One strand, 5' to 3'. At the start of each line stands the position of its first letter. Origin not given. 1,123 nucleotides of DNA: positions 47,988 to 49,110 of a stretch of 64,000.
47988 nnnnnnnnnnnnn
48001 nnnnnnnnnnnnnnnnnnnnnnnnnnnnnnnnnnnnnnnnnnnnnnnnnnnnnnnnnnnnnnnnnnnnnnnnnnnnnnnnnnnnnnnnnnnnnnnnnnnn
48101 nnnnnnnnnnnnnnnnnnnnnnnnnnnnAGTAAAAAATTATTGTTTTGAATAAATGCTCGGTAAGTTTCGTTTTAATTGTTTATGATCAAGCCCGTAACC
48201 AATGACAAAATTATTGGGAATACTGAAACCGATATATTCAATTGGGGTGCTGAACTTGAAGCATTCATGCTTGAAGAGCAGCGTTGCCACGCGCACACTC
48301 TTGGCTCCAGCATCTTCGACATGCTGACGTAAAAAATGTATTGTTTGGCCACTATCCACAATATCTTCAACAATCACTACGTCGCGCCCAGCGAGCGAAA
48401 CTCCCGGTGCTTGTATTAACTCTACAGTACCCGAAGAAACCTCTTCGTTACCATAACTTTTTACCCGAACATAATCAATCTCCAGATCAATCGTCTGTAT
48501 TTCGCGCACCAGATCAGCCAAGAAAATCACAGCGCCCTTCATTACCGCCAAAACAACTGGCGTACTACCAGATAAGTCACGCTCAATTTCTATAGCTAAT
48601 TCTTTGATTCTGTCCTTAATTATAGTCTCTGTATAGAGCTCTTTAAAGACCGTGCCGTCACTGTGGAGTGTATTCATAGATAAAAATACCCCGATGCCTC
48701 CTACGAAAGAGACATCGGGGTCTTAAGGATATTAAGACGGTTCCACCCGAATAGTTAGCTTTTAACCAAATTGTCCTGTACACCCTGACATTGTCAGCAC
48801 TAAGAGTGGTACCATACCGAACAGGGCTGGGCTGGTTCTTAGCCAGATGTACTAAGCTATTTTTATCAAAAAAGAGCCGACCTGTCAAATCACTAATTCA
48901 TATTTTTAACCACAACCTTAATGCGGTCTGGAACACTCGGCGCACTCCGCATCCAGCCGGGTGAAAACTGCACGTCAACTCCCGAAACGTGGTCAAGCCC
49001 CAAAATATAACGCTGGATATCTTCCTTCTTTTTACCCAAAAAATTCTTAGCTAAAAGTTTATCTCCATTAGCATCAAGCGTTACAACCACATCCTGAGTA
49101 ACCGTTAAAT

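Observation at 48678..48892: Candidate riboswitch/attenuator leader upstream of hpt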

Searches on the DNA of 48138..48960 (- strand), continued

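Call 68: search_with_rna_model(model_id=R1, sources=[window, L001, L002, L003, L004, L005, L006, L007, L008, L009, L010, L011, L012, L013, L014, L015, L016, L017, L018, L019, L020, L021, L022, L023, L024, L025, L026, L027, L028, L029, L030, L031, L032, L033, L034, L035, L036, L037, L038, L039, L040, L094, L096, L097, L098, L100, L102, L103, L104, L106, L108, L109, L112, L116, L120, L123, L124, L126, L127, L130, L134, L138, L139, L142, L144, L149, L150, L151, L152, L155, L158, L159, L160, L162, L163, L165, L166, L172, L174, L175, L176, L177, L178, L081, L084, L086], max_evalue=1)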
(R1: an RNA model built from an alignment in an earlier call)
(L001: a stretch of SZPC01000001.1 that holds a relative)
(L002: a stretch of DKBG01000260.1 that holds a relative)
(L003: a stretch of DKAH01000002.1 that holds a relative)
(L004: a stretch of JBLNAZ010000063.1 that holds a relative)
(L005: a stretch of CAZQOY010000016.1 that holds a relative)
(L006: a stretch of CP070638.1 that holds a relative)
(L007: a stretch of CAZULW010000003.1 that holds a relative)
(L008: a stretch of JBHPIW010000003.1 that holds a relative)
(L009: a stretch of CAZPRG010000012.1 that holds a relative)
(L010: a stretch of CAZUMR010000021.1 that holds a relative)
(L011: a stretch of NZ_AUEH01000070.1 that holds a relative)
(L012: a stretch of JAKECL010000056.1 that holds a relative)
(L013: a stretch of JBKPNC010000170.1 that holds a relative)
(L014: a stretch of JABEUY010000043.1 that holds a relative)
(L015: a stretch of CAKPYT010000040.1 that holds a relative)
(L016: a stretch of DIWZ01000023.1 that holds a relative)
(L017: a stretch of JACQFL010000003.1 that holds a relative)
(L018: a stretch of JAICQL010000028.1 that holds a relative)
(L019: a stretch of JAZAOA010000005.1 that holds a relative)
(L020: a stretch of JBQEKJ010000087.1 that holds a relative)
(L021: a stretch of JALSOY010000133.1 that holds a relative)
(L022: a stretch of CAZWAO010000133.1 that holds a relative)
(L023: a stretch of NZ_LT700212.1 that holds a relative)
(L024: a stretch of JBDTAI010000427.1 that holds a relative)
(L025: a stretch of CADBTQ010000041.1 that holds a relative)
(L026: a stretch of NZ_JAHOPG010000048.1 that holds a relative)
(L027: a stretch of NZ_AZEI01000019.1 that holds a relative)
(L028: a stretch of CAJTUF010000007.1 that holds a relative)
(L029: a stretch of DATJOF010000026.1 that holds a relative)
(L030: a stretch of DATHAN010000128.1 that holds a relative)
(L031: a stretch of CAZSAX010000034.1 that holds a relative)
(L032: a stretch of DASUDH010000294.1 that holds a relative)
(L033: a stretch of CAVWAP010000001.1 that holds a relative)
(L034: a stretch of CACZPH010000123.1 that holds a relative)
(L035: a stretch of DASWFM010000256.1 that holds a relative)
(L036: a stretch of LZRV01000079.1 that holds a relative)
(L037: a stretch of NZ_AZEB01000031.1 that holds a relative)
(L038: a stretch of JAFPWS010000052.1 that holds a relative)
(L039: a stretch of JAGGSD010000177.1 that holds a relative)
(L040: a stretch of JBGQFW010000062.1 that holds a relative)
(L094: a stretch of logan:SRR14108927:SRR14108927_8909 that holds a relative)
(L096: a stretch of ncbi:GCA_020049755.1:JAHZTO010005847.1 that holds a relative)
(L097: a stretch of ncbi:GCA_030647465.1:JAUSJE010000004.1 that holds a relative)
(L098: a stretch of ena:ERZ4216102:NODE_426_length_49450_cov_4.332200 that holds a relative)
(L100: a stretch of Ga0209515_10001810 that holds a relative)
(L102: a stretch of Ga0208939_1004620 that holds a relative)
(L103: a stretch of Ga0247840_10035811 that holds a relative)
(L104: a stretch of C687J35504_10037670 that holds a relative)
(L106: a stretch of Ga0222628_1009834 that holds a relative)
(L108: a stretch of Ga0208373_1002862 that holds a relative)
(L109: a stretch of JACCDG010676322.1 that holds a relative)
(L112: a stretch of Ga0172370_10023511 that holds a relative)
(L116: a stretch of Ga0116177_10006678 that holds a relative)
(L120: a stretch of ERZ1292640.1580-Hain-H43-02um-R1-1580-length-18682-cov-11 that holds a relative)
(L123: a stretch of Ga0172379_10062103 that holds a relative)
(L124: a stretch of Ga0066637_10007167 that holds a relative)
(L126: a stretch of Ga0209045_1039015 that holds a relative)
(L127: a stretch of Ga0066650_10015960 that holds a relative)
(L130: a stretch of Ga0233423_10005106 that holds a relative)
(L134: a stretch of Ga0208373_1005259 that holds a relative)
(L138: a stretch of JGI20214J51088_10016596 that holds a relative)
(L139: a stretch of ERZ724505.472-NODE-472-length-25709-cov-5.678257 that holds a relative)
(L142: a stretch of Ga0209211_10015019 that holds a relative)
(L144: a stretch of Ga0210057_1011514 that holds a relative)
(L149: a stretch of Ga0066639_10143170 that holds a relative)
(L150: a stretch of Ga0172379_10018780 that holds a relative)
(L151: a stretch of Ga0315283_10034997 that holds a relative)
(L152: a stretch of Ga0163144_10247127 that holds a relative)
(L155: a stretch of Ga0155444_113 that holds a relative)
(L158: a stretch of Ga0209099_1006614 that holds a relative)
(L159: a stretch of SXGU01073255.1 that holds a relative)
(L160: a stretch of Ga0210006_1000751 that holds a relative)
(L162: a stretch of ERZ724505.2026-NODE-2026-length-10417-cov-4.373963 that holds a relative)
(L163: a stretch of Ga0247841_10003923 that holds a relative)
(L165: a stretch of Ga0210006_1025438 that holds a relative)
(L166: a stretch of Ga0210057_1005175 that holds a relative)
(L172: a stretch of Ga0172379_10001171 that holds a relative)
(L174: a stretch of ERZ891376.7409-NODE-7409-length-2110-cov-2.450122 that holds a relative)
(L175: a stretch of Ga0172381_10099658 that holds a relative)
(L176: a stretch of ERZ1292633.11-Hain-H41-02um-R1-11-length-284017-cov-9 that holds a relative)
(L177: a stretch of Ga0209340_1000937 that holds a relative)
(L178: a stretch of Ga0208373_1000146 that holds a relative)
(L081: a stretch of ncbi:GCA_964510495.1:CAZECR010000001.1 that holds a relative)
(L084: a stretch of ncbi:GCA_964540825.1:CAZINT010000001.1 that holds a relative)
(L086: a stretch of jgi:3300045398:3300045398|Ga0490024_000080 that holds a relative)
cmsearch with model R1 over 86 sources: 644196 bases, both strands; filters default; matches with E-value up to 1: 45.
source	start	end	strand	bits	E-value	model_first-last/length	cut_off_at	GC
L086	3829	3993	+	149.7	6.8e-30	1-172/172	no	0.42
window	48684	48864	-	148.8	1.1e-29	1-172/172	no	0.45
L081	3849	4031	+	148.6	1.2e-29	1-172/172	no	0.42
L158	2512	2677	-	147.5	2e-29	1-172/172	no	0.37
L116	7967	8129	+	143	1.9e-28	1-172/172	no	0.39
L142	2555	2728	+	140.3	7.8e-28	1-172/172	no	0.41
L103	627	809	-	139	1.5e-27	1-172/172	no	0.4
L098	9802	9974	+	136.8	4.6e-27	1-172/172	no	0.43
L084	3812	3992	+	132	5e-26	1-172/172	no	0.47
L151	1945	2128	+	128.3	3.3e-25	1-172/172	no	0.46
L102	4994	5176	+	123.8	3.1e-24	1-172/172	no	0.39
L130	4474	4654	-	118.5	4.7e-23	1-172/172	no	0.48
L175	969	1224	+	94.9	6.6e-18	1-172/172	no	0.5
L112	377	542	-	76.3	8.1e-14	1-172/172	no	0.38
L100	1645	1800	+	70.1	1.8e-12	1-172/172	no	0.39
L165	1919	2076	+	69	3.1e-12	1-172/172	no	0.36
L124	5315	5492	+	63.7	4.7e-11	1-172/172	no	0.4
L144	2530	2684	+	63.5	5.2e-11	1-172/172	no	0.39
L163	3341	3474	+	63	6.6e-11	1-172/172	no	0.46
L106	592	754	+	61.6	1.4e-10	1-172/172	no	0.44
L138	2135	2292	-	60.7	2.1e-10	1-172/172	no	0.46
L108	1973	2129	-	59.5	3.8e-10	1-172/172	no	0.4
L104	2118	2254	+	59.2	4.4e-10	1-172/172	no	0.4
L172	4283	4424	+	59.2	4.5e-10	1-172/172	no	0.46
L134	2048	2193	-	58.3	7.2e-10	1-172/172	no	0.45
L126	1297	1414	+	55.4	3.1e-09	1-172/172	no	0.37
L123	2936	3107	-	55.1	3.5e-09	1-172/172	no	0.39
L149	472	633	-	52.2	1.5e-08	1-172/172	no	0.41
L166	12230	12450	+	52.1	1.6e-08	1-172/172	no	0.47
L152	1625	1802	-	51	2.8e-08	1-172/172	no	0.39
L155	9882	10069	+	48.2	1.2e-07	22-147/172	no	0.49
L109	1106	1238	+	37.1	3.1e-05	1-172/172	no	0.47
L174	1313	1474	+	35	8.7e-05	1-172/172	no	0.36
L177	6383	6511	+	34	0.00015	1-172/172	no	0.41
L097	9758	9915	+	33.5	0.00019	1-172/172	no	0.53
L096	9841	9967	+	33.2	0.00022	1-172/172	no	0.43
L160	1315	1350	-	29.8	0.0012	106-142/172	no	0.61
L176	5377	5412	-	29.4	0.0015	104-142/172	no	0.58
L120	1594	1632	+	29.3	0.0016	104-142/172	no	0.62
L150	6695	6864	-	26.8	0.0055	1-172/172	no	0.47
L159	1171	1223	-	26.4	0.0069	104-142/172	no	0.58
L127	3063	3236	+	24.7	0.016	1-172/172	no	0.44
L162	2787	2935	+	23.4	0.031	1-172/172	no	0.42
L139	5935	6061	-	20.6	0.13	1-172/172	no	0.5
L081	3991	4096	-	17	0.8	1-172/172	no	0.36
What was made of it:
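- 48682..48853 (-): T-box leader RNA, about 172 nt, from the inferred transcription start to the end of the terminator T-run. Own covariance model R1 gives 148.8 bits at 48684-48864, the only hit in the 64-kb window (call 68).
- It gives no hit in the 41 control hpt loci searched, L001-L040 and L094 (call 68).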
